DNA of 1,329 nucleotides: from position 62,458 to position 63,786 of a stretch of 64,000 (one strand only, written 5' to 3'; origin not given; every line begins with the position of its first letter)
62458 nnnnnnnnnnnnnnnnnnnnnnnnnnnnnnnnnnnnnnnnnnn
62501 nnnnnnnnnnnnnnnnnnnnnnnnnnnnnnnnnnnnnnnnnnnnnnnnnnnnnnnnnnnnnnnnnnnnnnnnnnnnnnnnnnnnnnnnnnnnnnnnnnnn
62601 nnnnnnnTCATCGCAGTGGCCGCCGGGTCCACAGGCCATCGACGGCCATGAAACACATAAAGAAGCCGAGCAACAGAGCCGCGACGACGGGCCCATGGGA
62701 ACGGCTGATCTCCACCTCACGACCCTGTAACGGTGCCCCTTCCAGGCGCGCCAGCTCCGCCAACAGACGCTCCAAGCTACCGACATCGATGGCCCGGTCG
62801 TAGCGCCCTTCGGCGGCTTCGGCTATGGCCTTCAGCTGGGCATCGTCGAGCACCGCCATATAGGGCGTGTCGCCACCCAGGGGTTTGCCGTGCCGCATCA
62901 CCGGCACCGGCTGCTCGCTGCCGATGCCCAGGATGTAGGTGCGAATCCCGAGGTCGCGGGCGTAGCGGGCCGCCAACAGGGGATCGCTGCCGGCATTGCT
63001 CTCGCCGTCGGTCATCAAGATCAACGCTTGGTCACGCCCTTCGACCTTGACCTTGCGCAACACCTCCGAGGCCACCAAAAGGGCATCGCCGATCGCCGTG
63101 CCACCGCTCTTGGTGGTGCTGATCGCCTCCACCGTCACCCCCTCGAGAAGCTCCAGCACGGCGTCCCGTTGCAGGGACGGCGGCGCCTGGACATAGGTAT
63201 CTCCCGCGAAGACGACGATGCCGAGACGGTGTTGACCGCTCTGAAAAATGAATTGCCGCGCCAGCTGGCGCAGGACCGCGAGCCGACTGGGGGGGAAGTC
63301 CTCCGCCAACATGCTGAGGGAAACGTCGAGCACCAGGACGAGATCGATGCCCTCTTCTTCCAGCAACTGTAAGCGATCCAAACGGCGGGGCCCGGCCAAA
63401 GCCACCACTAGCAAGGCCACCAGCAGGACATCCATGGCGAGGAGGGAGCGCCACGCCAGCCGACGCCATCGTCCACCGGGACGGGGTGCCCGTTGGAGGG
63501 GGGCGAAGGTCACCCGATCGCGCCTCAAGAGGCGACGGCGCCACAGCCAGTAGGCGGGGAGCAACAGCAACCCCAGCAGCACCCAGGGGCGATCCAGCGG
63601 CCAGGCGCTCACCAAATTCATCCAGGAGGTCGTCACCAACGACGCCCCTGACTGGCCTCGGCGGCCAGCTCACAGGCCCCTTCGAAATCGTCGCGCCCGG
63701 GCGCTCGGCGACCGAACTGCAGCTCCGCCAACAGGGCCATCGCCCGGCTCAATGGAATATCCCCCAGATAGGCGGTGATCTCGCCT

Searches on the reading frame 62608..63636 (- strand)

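Call 94: search_protein_families(library=pfam, proteins=[window:62608-63636:-], max_evalue=0.001)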
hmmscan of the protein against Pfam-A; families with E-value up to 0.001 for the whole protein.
window:62608-63636:- (342 aa): 5 families
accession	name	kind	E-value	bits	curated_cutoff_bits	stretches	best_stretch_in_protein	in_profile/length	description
PF00092.34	VWA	-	3.3e-18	67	23.8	1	98-243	1-144/174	von Willebrand factor type A domain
PF13519.12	VWA_2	-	2.7e-16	60.5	27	1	99-212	1-107/107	von Willebrand factor type A domain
PF07584.16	BatA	-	7.7e-07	29.9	25.9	1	16-83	6-77/77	Aerotolerance regulator N-terminal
PF06707.17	DUF1194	-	2.2e-06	27.5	27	1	169-231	84-147/206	Protein of unknown function (DUF1194)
PF05762.20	VWA_CoxE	-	8e-06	25.9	26.4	1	85-222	45-170/222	VWA domain containing CoxE-like protein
